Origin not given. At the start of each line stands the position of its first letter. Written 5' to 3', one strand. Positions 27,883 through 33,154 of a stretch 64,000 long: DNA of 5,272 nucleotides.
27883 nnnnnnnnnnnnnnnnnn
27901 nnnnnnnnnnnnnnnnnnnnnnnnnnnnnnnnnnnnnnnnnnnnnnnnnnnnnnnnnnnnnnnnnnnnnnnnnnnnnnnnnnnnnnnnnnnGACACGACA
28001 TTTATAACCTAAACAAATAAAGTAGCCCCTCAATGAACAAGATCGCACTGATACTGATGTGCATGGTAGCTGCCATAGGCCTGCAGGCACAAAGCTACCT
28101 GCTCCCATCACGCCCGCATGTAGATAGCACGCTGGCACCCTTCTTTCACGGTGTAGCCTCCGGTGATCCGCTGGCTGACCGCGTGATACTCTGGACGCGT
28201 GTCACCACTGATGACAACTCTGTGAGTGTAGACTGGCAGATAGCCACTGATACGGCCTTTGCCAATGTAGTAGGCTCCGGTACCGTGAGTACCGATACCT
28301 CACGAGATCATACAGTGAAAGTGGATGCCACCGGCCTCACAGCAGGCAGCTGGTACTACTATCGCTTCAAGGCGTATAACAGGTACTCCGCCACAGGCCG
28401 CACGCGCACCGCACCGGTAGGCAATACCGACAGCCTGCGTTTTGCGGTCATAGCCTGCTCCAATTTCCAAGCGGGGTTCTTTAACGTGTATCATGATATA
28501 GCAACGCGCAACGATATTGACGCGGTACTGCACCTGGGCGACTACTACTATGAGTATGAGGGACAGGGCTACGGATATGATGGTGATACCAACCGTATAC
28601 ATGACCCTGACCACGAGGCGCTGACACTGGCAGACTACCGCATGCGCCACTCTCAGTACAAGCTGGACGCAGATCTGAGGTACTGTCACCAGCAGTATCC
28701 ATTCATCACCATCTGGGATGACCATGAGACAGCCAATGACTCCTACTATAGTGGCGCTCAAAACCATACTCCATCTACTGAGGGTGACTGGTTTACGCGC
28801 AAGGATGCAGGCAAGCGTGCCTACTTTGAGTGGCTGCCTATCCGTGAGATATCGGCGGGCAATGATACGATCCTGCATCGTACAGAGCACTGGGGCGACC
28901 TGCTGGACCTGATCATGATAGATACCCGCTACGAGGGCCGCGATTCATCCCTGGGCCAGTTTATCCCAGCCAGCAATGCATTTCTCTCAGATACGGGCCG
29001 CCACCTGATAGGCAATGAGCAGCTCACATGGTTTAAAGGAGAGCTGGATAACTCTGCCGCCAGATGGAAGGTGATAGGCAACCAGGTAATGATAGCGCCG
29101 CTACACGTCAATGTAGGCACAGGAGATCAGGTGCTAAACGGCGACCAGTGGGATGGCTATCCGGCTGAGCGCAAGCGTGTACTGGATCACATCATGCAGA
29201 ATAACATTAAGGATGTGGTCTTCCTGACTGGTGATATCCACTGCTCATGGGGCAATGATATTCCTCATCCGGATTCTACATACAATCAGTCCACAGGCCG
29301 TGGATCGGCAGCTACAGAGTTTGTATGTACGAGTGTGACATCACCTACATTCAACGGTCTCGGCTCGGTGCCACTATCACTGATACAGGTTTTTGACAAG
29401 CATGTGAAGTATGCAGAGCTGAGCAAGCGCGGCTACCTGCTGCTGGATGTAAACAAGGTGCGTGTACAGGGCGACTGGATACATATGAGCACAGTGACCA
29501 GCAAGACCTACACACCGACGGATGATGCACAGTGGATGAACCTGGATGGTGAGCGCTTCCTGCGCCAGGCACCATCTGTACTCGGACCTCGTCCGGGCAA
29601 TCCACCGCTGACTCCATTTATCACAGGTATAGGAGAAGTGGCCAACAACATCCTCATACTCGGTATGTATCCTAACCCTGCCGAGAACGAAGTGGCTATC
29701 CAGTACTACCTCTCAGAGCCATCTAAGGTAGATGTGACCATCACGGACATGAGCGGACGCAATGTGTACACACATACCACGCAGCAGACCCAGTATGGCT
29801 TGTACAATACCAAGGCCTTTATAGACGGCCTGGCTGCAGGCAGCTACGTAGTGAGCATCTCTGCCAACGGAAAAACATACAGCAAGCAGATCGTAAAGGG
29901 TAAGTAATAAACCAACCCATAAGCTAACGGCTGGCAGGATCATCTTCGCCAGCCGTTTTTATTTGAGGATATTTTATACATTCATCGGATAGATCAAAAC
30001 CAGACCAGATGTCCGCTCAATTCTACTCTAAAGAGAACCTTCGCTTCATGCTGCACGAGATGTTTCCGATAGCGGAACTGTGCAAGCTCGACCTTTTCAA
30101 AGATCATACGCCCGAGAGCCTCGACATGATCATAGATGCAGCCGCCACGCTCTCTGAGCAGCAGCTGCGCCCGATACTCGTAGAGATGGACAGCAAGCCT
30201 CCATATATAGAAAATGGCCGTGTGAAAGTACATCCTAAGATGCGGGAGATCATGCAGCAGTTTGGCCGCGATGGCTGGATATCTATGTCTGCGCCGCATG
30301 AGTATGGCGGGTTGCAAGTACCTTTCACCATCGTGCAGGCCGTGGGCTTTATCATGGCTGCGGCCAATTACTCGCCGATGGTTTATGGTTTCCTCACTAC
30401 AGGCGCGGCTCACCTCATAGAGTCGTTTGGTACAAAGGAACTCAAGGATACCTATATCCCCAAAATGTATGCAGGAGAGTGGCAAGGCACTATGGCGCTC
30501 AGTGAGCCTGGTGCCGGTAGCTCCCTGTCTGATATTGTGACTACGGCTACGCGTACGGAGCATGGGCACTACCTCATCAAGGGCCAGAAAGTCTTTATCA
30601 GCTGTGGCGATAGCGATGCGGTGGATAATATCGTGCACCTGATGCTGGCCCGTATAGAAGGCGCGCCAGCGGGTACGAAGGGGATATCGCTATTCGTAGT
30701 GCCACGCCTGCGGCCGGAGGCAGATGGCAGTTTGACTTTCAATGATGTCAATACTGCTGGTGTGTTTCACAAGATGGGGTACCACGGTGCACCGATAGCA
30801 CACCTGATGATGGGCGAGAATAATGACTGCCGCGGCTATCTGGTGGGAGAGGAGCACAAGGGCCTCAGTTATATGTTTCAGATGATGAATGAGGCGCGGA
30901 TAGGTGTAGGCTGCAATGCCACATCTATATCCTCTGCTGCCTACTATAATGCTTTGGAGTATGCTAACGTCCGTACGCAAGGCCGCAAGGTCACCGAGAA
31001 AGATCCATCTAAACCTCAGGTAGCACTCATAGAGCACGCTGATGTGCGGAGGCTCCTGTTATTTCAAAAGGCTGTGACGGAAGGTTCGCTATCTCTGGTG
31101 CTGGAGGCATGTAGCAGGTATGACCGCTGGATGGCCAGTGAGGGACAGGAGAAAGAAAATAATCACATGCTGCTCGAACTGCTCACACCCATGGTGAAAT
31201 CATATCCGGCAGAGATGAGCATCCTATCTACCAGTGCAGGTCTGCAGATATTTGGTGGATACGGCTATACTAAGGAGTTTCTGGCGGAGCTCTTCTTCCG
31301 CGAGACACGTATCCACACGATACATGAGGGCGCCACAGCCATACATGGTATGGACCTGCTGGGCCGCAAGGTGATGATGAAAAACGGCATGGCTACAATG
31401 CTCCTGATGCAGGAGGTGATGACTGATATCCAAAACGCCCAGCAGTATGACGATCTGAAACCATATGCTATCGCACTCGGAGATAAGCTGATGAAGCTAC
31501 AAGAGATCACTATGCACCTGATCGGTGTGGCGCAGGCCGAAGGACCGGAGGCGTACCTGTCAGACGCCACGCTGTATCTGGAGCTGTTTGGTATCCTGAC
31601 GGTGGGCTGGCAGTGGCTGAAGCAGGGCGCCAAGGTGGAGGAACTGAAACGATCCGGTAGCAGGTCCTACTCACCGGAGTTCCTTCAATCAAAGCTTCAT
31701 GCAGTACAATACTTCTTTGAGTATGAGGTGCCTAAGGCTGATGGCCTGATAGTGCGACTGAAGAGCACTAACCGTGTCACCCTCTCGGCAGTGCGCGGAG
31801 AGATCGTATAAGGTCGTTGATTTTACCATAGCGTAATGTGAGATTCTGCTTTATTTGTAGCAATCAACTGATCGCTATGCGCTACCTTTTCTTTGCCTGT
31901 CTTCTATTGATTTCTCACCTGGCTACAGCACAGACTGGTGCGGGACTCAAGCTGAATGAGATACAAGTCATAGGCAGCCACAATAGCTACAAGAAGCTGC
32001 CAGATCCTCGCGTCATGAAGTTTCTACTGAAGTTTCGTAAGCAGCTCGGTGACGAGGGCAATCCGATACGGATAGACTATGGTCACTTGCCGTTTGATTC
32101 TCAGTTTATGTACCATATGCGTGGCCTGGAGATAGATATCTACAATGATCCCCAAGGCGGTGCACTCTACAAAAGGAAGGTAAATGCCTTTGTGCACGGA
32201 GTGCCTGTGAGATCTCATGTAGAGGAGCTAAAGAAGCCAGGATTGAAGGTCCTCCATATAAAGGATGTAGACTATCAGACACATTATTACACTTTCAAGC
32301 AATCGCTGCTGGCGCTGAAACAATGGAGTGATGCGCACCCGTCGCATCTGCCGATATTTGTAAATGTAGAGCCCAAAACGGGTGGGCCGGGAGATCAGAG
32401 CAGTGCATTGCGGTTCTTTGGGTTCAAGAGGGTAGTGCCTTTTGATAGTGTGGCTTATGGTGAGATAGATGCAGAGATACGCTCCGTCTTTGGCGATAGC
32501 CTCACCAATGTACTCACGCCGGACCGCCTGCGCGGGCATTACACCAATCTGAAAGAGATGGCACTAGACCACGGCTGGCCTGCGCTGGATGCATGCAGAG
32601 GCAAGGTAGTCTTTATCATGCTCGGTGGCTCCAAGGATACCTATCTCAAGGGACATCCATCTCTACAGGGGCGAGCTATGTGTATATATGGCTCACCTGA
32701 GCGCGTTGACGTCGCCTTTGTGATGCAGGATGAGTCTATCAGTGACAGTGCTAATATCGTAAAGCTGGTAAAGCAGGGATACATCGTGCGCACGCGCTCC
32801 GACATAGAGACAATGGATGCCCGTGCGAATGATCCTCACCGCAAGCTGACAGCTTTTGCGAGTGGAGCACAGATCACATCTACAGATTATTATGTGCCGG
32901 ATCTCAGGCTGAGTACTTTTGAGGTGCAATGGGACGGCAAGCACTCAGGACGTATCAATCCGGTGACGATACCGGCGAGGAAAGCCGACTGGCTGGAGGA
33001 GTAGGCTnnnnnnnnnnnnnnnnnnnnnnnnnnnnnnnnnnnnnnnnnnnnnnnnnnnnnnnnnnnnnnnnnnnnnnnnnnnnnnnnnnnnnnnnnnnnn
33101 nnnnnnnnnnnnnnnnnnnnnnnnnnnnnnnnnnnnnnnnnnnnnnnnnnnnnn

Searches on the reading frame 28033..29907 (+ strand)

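Call 9: search_protein_families(library=pfam, proteins=[window:28033-29907:+])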
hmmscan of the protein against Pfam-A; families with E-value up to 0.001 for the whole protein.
window:28033-29907:+ (624 aa): 4 families
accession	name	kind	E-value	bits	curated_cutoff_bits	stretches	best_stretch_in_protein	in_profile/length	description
PF09423.15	PhoD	-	3.5e-107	358.9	27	1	137-482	1-343/343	PhoD-like phosphatase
PF16655.11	PhoD_N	-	5.3e-31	107.5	30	1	39-126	1-90/90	PhoD-like phosphatase, N-terminal domain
PF18962.6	Por_Secre_tail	-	2.5e-11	44.1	27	1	545-621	1-75/75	Secretion system C-terminal sorting domain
PF16656.11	Pur_ac_phosph_N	-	0.00054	20.9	30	1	46-126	11-93/93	Purple acid Phosphatase, N-terminal domain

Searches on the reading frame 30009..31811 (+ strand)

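Call 9: search_protein_families(library=pfam, proteins=[window:30009-31811:+])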
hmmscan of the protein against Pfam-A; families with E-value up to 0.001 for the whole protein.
window:30009-31811:+ (600 aa): 5 families
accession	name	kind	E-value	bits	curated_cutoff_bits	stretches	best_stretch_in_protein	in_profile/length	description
PF12806.12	Acyl-CoA_dh_C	-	5.4e-24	85.1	30.3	1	467-592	2-121/124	Acetyl-CoA dehydrogenase C-terminal like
PF00441.29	Acyl-CoA_dh_1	-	2.7e-15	57.3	22.4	1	284-449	2-144/150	Acyl-CoA dehydrogenase, C-terminal domain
PF02771.21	Acyl-CoA_dh_N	-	9e-13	49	22.9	1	36-157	2-113/113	Acyl-CoA dehydrogenase, N-terminal domain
PF02770.24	Acyl-CoA_dh_M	-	5.9e-12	46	33.3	1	162-267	2-93/97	Acyl-CoA dehydrogenase, middle domain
PF22924.1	ACOX_C_alpha1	-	0.00044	20.5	27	1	292-441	3-155/169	Acyl-CoA oxidase, C-alpha1 domain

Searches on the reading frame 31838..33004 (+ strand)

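Call 9: search_protein_families(library=pfam, proteins=[window:31838-33004:+])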
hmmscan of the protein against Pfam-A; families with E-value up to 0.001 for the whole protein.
window:31838-33004:+ (388 aa): 1 family
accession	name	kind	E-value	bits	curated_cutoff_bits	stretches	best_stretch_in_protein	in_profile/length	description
PF16670.11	PI-PLC-C1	-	2.7e-95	319.7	29.9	1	37-375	1-329/329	Phosphoinositide phospholipase C, Ca2+-dependent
